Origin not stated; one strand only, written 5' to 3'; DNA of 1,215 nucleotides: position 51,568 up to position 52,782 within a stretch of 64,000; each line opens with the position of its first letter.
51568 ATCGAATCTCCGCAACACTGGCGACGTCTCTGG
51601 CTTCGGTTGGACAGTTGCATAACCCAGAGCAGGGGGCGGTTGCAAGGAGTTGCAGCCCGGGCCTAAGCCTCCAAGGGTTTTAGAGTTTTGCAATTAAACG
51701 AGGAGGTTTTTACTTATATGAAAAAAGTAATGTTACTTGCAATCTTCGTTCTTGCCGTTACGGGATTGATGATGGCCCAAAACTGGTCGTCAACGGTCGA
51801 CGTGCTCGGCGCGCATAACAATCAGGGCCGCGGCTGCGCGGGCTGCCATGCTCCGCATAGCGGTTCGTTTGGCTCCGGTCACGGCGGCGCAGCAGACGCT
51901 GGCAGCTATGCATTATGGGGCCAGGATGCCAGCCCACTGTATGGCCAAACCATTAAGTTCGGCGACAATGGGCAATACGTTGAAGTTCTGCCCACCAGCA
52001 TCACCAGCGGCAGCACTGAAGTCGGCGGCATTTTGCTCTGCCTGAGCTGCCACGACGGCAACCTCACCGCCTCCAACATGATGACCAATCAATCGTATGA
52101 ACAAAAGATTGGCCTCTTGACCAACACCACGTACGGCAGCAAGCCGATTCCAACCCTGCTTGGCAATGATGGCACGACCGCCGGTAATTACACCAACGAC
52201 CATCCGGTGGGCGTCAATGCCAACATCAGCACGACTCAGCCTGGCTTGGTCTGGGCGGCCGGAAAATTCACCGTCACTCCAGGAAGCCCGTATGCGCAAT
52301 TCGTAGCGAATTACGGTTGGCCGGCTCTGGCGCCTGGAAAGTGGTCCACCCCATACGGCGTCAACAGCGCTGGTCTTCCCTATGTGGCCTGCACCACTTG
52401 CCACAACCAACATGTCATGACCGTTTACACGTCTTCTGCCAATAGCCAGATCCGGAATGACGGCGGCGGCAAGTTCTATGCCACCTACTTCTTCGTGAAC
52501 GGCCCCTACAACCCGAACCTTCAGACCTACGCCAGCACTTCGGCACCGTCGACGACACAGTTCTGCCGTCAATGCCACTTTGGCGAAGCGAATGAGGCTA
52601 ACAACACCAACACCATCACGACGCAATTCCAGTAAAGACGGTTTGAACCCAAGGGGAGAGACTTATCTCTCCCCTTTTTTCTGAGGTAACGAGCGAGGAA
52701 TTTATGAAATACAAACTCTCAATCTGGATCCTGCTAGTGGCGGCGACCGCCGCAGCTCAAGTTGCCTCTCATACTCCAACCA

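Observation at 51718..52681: Monocistronic tetraheme cytochrome with low heme density and an OmcS-like N-terminal motif: candidate filament subunit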

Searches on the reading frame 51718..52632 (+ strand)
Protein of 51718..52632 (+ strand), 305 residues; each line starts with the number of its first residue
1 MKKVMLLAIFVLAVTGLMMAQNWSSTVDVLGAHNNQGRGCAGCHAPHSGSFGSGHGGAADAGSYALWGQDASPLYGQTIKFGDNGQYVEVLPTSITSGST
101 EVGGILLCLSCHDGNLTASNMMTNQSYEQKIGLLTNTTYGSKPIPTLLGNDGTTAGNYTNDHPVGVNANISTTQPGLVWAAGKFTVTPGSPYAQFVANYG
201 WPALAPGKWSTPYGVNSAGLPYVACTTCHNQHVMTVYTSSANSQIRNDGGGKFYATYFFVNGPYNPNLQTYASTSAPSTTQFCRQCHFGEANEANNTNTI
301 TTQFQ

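Call 7: search_protein_families(library=pfam, proteins=[window:51718-52632:+], max_evalue=0.01)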
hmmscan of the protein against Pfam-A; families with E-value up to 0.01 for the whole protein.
window:51718-52632:+ (305 aa): 5 families
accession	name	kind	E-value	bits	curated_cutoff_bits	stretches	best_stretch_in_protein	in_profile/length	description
PF09699.15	Paired_CXXCH_1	-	1.2e-05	25.3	20.6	0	37-49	6-18/41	Doubled CXXCH motif (Paired_CXXCH_1)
PF22113.1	Mtrc-MtrF_II-IV_dom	-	5.8e-05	23.1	30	0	224-299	30-100/176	Outer membrane cytochrome MtrC/MtrF-like, domains II/IV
PF14537.11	Cytochrom_c3_2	-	0.00025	21.9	25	0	222-235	57-70/79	Cytochrome c3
PF14522.11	Cytochrome_C7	-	0.0032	17.7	24.8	0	223-294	14-55/67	Cytochrome c7 and related cytochrome c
PF03264.19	Cytochrom_NNT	-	0.0094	16.1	24.1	0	271-298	27-54/174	NapC/NirT cytochrome c family, N-terminal region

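Call 8: search_protein_families(library=ncbifam, proteins=[window:51718-52632:+], max_evalue=0.01)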
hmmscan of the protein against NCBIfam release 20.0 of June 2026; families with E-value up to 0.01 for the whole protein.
window:51718-52632:+ (305 aa): 2 families
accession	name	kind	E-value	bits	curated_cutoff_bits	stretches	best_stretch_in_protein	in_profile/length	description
TIGR01905.1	paired_CXXCH_1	subfamily_domain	7.5e-06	25.8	25.2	0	224-233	8-17/41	doubled CXXCH domain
NF047727.1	4hemeCytCCctA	equivalog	0.00026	21.1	180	0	1-49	1-49/109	tetraheme c-type cytochrome CctA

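Call 9: search_solved_structures(query=window:51718-52632:+, max_evalue=10, show_alignments=5)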
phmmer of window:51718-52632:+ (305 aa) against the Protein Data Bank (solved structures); distinct sequences matched with E-value up to 10: 3.
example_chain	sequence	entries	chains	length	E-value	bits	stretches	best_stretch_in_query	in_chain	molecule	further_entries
8h1t_N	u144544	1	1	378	0.049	16.1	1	15-70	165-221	Polycomb group protein ASXL1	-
9jhq_A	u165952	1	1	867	0.058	15.9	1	83-157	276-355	Goadsporin biosynthetic protein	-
8svf_L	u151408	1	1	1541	0.46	12.9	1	15-69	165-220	Polycomb group protein ASXL1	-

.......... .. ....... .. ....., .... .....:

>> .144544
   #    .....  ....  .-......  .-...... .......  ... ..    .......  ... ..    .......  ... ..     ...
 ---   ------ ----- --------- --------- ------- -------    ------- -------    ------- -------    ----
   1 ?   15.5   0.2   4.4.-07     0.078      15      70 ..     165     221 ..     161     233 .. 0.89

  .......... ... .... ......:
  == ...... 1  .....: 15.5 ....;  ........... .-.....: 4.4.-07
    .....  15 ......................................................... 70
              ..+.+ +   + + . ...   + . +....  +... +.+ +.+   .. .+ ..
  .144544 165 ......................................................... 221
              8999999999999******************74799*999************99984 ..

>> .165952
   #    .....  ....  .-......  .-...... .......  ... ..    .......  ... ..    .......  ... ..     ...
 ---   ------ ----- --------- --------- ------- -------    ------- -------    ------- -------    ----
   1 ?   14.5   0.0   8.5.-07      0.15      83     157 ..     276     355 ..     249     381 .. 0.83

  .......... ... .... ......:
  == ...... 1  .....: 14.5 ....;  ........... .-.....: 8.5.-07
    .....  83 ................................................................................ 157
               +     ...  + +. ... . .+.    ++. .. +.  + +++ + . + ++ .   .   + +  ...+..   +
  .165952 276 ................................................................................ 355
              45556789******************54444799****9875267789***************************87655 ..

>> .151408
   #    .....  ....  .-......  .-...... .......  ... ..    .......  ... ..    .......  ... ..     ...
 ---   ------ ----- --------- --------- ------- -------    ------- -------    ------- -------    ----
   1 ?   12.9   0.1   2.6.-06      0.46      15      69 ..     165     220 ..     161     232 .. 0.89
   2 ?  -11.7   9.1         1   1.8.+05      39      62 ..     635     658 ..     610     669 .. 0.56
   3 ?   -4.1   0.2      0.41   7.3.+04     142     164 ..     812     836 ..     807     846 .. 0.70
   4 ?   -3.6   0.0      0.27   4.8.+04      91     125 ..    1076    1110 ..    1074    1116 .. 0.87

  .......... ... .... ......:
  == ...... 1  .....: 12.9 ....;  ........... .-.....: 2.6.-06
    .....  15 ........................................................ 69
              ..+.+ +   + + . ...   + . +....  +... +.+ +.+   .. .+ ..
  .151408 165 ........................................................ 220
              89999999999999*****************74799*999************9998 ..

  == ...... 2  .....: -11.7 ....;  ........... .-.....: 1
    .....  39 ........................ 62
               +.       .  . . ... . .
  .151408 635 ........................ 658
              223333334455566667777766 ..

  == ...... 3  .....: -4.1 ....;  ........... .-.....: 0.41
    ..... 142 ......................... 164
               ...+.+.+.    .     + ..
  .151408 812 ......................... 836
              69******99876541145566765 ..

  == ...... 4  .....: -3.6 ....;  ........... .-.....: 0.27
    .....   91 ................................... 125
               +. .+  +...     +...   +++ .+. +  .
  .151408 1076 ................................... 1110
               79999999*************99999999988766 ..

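Call 10: find_homologous_proteins(query=window:51718-52632:+)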
Query window:51718-52632:+ (305 aa): 5006 proteins with E <= 0.001 among 6368 candidates; the best 120 are listed.
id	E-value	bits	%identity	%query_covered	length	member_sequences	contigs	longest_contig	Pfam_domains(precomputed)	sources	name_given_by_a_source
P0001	2.3e-206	702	100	100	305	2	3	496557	PF09699.16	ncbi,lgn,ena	ncbi:MAG: hypothetical protein WBQ10_22135 [Terriglobales bacterium]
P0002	6.2e-199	678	97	100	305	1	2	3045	PF09699.16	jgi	jgi:hypothetical protein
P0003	1.1e-198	677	97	100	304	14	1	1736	PF09699.16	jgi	jgi:hypothetical protein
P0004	3.9e-198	675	96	100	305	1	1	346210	PF09699.16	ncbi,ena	-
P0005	1.6e-197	673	96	100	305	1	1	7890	PF09699.16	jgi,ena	-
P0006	5.1e-197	671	96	100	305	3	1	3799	PF09699.16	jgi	jgi:hypothetical protein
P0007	1.9e-196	670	97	100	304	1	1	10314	PF09699.16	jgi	jgi:hypothetical protein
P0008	7.3e-196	668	97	99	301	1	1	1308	PF09699.16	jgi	jgi:hypothetical protein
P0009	1.0e-195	667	95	100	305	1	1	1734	PF09699.16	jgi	jgi:hypothetical protein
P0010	1.4e-195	667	96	100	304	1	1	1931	PF09699.16,PF22113.2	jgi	-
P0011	6.8e-195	664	96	99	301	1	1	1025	PF09699.16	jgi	-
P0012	1.2e-188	644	92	100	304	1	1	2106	PF09699.16,PF22113.2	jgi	jgi:hypothetical protein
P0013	2.7e-188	643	92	100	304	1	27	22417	PF09699.16,PF22113.2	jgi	jgi:hypothetical protein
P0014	7.1e-188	641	91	100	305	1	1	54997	PF09699.16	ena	-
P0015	3.6e-185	632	90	100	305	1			PF09699.16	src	-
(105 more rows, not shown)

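Call 26: search_solved_structures(query=A1, max_evalue=10, show_alignments=4)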
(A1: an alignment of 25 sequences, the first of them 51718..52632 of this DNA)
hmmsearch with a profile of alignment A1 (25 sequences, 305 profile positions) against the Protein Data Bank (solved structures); distinct sequences matched with E-value up to 10: 4.
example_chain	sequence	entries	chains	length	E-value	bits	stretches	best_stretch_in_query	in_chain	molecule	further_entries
8h1t_N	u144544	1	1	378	0.0087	18.4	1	15-70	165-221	Polycomb group protein ASXL1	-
8svf_L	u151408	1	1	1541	0.039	16.3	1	15-70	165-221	Polycomb group protein ASXL1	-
2ft9_A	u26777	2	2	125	0.66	12.2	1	183-260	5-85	Fatty acid-binding protein 2, liver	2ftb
9jhq_A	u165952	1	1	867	1.3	11.2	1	81-153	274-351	Goadsporin biosynthetic protein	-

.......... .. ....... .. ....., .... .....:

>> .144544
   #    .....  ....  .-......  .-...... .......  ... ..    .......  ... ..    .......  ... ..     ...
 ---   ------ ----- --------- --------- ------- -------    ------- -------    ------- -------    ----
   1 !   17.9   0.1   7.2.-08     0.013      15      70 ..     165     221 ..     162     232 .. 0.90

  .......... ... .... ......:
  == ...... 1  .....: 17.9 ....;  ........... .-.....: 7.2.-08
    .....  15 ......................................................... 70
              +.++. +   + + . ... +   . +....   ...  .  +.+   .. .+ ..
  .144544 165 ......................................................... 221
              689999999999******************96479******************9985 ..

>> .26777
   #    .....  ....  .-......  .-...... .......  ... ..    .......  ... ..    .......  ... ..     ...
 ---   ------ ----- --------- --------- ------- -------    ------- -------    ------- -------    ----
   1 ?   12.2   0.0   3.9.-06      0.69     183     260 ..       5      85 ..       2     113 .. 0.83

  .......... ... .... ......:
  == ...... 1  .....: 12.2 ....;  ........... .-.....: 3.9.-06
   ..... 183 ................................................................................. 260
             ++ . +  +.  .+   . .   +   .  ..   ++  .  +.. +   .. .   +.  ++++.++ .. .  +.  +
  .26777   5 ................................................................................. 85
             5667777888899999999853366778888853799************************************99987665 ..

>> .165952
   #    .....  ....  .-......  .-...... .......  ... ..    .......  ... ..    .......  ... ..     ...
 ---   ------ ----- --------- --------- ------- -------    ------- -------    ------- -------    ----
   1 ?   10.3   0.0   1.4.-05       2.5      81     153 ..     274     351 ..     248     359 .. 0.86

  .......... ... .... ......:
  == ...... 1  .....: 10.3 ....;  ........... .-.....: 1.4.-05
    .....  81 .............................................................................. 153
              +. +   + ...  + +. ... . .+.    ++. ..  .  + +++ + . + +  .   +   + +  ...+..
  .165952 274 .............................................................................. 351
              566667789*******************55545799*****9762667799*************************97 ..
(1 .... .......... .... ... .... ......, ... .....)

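Call 36: predict_structure(alignment_id=A1)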
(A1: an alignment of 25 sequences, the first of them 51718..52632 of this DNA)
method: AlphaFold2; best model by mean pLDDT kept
length: 305 residues; sequences in the alignment: 25
mean_pLDDT: 38.5   pTM: 0.29
mean pLDDT of the five models: 38.5, 36.1, 34.2, 33.1, 32.7
residues with pLDDT >= 90: 2; 70-90: 14; 50-70: 41; < 50: 248
segments of 3 or more residues with pLDDT < 50: 20-74, 79-89, 94-171, 194-213, 223-240, 242-248, 250-305
pLDDT, mean of each block of 10 residues (from residue 1): 87 68 28 23 25 28 31 49 44 44 30 30 32 30 28 33 37 58 64 47 33 51 38 37 46 36 25 28 27 28 25
secondary structure, 60 per line:
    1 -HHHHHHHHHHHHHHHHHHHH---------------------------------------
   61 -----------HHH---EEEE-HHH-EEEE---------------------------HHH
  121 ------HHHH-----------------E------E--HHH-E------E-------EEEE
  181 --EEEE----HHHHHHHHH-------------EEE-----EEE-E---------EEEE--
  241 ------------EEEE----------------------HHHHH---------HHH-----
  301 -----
elements in order: H2-21 E78-81 E87-90 H127-130 E177-180 E183-186 H191-199 E213-215 E221-223 E235-238 E253-256 H279-283

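Call 37: search_protein_representatives(alignment_id=A1)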
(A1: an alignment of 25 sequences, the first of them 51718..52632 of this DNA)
Query: 25 sequences, 305 profile positions. Proteins with E-value up to 0.001 (for the whole library): 395; up to 1e-10: 263; up to 1e-30: 96. The best 150 are listed.
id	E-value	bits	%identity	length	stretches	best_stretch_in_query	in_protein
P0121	1.3e-114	398.9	-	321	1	1-304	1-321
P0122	1.9e-114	398.3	-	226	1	7-221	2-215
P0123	2.2e-102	358.7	-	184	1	121-305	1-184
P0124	5.7e-102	357.4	-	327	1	6-304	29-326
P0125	1.1e-92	326.8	-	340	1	1-296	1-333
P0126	4.8e-89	314.9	-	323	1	12-304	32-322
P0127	3.9e-86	305.3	-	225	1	1-166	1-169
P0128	1.1e-85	303.9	-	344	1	1-304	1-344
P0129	1.9e-82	293.2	-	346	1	1-304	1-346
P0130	3.8e-82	292.3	-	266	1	42-305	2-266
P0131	2.9e-80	286.0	-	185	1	1-143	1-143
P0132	1.1e-79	284.2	-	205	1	66-244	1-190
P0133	9.0e-74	264.7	-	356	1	25-304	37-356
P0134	1.1e-72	261.2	-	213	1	86-304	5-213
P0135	9.4e-71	254.8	-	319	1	1-293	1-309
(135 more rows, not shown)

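Call 39: search_solved_structures(query=A2, max_evalue=10, show_alignments=5)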
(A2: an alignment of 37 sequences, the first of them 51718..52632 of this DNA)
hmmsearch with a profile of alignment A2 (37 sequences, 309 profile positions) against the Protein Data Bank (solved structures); distinct sequences matched with E-value up to 10: 11.
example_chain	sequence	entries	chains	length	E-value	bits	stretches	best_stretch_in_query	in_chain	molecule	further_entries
9yuq_N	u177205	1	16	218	6.1e-11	45.4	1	1-237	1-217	Putative multiheme cytochrome c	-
7tfs_A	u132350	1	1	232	0.0024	20.5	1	11-176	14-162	Cytochrome c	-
1oah_A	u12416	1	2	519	0.041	16.4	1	193-243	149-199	CYTOCHROME C NITRITE REDUCTASE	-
8yts_A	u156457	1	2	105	0.1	15.2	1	1-85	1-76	Cytochrome C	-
9m8m_C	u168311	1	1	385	0.14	14.7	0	219-248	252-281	Photosynthetic reaction center cytochrome c subunit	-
2exv_A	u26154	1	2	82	1.3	11.5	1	37-63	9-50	Cytochrome c-551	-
2d0s_A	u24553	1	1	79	1.5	11.3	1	36-71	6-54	cytochrome c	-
1jni_A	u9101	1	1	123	1.6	11.3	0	280-297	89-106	DIHEME CYTOCHROME C NAPB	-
2j7a_A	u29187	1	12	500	1.7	11.1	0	202-243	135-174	CYTOCHROME C NITRITE REDUCTASE NRFA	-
2vr0_A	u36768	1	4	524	1.7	11.1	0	202-243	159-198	CYTOCHROME C NITRITE REDUCTASE, CATALYTIC SUBUNIT NFRA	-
5xed_A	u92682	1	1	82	1.8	11.1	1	38-60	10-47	Cytochrome c-551,Cytochrome c-552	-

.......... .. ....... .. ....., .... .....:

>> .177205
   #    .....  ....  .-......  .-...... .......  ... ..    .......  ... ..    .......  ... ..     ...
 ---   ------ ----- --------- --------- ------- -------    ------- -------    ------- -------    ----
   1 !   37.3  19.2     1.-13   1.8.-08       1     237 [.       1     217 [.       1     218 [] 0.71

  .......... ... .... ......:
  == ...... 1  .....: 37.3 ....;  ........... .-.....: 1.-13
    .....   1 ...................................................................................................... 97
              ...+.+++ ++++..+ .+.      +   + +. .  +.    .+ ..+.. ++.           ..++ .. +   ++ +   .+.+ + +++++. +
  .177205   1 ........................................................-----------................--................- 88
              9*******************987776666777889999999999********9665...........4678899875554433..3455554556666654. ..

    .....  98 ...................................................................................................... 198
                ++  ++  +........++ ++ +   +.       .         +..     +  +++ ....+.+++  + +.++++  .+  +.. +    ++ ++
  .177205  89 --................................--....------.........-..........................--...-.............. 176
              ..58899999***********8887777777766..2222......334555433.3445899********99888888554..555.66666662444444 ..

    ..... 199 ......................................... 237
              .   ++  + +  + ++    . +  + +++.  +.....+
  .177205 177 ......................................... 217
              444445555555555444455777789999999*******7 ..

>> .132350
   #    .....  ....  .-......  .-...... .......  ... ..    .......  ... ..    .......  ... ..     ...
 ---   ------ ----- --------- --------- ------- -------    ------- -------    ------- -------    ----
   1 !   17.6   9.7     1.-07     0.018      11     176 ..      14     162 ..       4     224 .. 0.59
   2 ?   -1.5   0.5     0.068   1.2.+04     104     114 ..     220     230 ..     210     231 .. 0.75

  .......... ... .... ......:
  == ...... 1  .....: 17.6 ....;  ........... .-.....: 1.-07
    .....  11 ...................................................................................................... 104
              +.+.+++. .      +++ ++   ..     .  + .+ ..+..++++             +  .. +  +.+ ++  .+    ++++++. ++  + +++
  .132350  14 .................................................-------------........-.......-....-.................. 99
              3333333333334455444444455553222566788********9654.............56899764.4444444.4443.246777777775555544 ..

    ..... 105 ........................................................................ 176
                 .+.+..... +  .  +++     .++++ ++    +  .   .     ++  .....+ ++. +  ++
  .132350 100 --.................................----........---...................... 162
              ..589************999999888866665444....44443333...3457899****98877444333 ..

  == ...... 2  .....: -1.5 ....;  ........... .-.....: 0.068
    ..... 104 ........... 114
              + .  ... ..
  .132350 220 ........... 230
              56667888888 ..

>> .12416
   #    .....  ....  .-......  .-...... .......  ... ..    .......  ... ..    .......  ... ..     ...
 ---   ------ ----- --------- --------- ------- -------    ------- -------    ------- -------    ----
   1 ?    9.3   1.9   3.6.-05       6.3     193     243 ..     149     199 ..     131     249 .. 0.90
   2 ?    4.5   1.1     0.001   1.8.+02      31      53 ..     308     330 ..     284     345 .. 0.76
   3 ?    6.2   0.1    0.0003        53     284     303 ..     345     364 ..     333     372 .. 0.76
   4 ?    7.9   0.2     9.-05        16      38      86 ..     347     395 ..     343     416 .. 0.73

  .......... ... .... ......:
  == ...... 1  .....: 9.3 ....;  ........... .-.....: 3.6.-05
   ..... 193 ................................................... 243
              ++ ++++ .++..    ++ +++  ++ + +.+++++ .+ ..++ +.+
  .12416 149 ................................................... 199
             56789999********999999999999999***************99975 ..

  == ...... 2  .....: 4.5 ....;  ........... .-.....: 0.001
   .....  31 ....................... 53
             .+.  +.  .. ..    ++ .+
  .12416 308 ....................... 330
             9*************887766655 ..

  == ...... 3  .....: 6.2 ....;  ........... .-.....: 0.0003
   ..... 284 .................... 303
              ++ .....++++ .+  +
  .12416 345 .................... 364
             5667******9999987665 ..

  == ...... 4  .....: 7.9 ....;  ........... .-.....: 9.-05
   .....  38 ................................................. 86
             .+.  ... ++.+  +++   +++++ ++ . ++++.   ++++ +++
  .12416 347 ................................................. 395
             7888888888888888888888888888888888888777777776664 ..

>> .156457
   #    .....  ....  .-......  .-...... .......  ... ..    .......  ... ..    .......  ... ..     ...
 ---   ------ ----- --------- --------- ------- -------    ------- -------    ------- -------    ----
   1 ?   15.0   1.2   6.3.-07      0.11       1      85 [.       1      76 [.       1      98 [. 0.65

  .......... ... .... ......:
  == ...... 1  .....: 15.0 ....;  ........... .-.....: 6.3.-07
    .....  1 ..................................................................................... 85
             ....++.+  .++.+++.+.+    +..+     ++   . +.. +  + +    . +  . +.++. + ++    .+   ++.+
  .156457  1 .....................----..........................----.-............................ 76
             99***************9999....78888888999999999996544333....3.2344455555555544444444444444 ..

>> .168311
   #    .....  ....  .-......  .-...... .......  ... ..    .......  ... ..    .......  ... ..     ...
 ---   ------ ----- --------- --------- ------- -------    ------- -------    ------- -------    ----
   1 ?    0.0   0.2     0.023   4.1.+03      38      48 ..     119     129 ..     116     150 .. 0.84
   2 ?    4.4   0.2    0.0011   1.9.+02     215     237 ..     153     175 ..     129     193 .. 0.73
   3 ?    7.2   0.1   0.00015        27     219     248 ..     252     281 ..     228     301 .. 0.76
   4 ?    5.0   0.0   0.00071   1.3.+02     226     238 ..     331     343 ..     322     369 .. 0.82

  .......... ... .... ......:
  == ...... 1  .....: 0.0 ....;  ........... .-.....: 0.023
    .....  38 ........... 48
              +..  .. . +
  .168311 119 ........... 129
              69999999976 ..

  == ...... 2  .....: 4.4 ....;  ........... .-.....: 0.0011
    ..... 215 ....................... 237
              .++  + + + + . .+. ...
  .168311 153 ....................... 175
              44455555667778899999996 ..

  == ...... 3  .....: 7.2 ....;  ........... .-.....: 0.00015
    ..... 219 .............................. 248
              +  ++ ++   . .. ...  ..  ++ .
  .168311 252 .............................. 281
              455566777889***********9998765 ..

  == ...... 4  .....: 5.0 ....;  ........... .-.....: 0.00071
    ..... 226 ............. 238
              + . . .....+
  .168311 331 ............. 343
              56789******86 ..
